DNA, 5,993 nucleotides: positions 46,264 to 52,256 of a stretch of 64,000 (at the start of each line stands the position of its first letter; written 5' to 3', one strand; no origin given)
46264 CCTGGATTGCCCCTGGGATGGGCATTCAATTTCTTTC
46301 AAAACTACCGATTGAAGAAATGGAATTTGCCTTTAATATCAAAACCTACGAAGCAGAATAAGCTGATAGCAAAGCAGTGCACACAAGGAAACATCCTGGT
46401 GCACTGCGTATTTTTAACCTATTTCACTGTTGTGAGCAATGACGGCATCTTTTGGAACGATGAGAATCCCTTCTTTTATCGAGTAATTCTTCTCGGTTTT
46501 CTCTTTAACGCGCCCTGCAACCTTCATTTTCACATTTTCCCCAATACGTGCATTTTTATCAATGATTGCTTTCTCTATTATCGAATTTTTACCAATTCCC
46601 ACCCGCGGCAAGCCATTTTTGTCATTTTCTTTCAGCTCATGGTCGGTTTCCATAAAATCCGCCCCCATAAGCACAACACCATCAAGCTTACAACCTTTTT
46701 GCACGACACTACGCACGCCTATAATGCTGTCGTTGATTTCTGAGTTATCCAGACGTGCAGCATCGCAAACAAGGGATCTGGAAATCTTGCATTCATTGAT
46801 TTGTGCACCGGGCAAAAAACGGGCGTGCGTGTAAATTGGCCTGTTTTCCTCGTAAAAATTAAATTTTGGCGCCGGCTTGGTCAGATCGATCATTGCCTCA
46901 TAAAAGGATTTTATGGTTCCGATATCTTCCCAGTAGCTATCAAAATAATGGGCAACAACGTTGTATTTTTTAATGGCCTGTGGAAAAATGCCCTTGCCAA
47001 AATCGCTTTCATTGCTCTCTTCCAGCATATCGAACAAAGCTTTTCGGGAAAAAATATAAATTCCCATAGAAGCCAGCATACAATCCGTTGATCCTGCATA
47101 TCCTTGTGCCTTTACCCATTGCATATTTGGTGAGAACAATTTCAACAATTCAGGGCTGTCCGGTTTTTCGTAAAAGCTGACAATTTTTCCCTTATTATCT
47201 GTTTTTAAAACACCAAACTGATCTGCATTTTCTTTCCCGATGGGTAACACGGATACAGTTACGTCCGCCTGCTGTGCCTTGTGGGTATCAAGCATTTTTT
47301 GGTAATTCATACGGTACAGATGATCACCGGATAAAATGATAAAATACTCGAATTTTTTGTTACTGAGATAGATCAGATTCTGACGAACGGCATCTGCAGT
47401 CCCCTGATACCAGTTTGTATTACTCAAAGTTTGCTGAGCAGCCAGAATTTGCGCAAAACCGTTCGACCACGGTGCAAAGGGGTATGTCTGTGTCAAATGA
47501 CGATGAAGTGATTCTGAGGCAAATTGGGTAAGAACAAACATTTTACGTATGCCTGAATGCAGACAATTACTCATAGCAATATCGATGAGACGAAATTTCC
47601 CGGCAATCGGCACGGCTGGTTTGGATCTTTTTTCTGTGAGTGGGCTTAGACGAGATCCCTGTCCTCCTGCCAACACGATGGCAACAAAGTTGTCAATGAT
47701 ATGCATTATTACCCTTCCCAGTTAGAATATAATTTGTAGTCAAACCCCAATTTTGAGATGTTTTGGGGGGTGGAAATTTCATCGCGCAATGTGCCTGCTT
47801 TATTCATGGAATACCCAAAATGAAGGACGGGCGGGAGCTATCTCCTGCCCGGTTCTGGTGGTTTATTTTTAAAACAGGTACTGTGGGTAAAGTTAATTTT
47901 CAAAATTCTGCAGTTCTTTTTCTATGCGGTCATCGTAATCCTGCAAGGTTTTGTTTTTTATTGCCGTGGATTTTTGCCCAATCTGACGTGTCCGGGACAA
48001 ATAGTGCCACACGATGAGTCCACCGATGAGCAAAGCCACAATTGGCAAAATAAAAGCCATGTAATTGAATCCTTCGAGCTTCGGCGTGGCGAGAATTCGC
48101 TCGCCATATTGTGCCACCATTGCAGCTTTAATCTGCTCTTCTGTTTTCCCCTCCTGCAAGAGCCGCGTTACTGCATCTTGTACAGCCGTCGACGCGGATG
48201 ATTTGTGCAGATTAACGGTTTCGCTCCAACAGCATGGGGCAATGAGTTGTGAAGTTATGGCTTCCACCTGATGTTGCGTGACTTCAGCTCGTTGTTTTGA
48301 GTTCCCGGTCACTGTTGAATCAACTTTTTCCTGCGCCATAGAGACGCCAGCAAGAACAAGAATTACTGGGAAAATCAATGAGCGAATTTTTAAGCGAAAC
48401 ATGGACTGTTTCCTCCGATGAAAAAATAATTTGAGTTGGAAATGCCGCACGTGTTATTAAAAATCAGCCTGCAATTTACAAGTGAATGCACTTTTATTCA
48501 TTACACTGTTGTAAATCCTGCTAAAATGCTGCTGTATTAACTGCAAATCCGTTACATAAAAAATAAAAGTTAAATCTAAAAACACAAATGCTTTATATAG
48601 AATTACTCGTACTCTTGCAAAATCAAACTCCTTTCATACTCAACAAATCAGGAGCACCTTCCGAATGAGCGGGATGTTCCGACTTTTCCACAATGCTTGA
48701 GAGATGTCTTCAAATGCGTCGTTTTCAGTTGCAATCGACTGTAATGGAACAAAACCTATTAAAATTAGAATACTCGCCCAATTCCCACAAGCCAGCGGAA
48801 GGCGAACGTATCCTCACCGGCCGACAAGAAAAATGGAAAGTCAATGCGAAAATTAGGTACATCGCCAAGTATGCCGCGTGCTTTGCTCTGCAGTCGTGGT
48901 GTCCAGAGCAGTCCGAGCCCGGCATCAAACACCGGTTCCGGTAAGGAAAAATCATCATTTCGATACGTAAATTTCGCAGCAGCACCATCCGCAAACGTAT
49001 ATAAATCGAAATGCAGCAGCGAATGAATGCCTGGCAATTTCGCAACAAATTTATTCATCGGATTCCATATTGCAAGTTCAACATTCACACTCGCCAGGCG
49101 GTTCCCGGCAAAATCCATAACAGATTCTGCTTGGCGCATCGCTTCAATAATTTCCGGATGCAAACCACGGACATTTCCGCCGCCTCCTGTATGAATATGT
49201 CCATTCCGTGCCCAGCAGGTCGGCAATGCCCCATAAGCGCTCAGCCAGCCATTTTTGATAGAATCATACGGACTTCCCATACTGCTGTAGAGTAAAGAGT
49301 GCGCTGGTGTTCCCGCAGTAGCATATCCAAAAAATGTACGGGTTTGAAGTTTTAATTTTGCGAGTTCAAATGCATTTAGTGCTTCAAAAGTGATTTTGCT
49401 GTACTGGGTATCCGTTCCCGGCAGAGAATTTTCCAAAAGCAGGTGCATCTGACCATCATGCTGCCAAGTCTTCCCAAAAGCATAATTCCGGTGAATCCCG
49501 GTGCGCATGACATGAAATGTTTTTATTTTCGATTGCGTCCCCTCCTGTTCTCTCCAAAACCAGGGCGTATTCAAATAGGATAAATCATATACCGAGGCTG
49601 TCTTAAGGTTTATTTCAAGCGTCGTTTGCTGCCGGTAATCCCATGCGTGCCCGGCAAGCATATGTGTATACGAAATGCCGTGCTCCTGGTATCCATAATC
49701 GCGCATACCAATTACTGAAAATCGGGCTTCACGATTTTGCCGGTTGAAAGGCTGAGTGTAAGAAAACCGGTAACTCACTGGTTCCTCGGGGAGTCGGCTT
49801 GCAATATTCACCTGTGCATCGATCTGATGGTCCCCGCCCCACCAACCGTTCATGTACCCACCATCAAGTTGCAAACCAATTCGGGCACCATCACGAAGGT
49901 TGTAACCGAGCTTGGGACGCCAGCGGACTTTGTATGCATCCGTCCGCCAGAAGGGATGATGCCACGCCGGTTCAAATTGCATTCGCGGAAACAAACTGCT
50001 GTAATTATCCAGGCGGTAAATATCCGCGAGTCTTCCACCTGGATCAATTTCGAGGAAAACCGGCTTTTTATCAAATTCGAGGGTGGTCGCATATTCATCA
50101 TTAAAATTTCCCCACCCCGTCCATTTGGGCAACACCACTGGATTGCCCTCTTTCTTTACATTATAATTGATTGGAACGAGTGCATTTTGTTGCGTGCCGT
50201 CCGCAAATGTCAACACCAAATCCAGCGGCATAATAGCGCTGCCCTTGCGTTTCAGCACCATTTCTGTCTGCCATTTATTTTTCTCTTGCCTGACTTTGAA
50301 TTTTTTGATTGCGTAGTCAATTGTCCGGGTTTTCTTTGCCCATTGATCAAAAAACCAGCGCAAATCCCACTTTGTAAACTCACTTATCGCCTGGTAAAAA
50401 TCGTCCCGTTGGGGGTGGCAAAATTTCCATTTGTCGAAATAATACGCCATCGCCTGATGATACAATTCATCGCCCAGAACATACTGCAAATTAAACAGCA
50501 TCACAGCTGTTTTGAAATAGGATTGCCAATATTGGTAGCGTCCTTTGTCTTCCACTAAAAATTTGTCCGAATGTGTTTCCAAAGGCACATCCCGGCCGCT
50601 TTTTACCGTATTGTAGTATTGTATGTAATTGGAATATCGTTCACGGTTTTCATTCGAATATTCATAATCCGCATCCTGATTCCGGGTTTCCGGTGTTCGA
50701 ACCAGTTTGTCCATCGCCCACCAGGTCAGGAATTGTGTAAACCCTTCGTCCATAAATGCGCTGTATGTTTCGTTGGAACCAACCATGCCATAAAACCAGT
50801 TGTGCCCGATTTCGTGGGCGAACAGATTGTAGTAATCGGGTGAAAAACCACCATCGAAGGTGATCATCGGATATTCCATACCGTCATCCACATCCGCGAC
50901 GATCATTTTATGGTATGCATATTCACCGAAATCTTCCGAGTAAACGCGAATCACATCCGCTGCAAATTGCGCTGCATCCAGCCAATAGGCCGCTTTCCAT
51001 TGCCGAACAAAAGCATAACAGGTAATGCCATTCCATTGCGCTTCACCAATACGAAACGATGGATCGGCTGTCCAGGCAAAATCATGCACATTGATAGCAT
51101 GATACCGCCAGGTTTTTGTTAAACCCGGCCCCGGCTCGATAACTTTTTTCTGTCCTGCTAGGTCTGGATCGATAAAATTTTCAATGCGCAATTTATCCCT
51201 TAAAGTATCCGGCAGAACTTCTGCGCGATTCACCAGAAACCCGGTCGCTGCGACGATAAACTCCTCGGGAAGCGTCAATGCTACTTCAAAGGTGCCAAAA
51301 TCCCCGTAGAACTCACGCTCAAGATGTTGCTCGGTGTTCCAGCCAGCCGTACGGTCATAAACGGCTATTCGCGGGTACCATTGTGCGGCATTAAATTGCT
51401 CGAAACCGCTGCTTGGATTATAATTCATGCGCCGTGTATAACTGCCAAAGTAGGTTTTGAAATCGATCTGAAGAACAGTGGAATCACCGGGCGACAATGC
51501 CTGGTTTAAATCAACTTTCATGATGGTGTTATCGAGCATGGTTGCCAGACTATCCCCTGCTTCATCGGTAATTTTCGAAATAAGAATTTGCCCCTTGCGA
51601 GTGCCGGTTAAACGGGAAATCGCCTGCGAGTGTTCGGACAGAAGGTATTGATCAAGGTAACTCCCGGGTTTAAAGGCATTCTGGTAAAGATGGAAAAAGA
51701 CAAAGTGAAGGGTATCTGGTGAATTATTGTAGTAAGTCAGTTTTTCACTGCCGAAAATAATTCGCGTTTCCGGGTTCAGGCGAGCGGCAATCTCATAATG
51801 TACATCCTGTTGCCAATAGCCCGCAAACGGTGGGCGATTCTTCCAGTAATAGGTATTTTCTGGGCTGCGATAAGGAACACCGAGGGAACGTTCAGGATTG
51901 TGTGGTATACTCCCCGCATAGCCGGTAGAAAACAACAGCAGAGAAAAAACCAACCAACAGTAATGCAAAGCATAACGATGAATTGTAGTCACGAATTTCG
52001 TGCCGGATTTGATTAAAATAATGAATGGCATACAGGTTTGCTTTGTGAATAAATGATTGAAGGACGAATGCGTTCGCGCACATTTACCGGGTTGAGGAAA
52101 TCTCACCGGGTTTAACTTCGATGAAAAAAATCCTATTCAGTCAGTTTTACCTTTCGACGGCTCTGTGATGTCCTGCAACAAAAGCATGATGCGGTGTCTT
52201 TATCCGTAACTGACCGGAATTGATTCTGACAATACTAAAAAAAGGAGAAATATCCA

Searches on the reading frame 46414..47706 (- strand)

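Call 75: search_protein_families(library=pfam, proteins=[window:46414-47706:-], max_evalue=0.00001)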
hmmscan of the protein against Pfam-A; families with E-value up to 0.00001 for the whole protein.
window:46414-47706:- (430 aa): 4 families
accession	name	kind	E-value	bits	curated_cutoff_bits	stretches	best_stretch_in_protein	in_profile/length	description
PF00483.29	NTP_transferase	-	3.9e-62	210.4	21.2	1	9-276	2-243/245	Nucleotidyl transferase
PF25247.1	LbH_GLGC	-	2.9e-41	141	27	1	296-426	1-133/135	GLGC left-handed parallel beta-helix domain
PF24894.1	Hexapep_GlmU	-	4.5e-09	36.8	23.3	0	295-348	3-56/104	GlmU-like, C-terminal hexapeptide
PF12804.13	NTP_transf_3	-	1e-06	29.4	27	1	9-153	1-122/160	MobA-like NTP transferase domain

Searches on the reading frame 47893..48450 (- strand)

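Call 75: search_protein_families(library=pfam, proteins=[window:47893-48450:-], max_evalue=0.00001)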
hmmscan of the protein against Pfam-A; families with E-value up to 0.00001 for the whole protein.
window:47893-48450:- (185 aa): 1 family
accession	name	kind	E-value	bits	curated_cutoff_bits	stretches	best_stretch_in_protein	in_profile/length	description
PF03918.19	CcmH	-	1.8e-21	76.3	25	1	46-166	13-133/143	Cytochrome C biogenesis protein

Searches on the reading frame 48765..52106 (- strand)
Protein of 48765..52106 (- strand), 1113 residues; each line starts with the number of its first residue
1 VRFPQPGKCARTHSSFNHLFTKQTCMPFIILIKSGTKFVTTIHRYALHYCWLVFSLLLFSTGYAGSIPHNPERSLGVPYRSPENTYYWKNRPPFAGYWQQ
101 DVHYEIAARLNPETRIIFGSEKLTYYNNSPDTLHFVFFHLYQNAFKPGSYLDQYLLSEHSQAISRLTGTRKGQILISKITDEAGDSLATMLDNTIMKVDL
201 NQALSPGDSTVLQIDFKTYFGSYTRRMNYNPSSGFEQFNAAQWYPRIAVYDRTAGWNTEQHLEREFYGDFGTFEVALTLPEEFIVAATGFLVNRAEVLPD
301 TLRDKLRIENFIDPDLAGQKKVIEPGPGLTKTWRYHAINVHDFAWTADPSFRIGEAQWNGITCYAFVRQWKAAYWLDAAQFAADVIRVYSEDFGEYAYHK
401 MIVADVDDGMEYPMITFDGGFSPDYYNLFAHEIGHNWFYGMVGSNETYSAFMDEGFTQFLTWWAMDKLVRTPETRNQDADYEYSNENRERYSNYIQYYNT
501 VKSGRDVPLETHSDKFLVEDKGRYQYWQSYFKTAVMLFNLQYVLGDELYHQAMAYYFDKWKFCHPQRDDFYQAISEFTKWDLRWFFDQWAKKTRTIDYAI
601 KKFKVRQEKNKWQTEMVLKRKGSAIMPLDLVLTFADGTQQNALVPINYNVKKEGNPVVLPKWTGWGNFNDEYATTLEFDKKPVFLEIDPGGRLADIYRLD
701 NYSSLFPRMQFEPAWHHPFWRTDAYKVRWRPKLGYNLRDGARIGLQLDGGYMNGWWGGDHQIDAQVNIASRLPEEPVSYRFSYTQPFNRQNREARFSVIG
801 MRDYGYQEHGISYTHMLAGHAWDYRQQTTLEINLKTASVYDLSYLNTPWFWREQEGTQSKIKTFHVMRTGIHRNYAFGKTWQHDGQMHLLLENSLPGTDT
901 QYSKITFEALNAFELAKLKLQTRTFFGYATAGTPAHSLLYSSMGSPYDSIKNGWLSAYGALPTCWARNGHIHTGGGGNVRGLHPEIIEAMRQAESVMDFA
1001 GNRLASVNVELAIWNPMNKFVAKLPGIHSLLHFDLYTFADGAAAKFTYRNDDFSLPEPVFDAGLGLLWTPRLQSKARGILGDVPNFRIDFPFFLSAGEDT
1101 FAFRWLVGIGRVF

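Call 76: search_protein_families(library=pfam, proteins=[window:48765-52106:-], max_evalue=0.00001)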
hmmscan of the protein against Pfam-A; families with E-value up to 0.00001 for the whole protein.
window:48765-52106:- (1113 aa): 1 family
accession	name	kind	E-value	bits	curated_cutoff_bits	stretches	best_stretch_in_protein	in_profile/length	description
PF01433.26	Peptidase_M1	-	7.7e-14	52.2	27.7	1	427-589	69-218/218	Peptidase family M1 domain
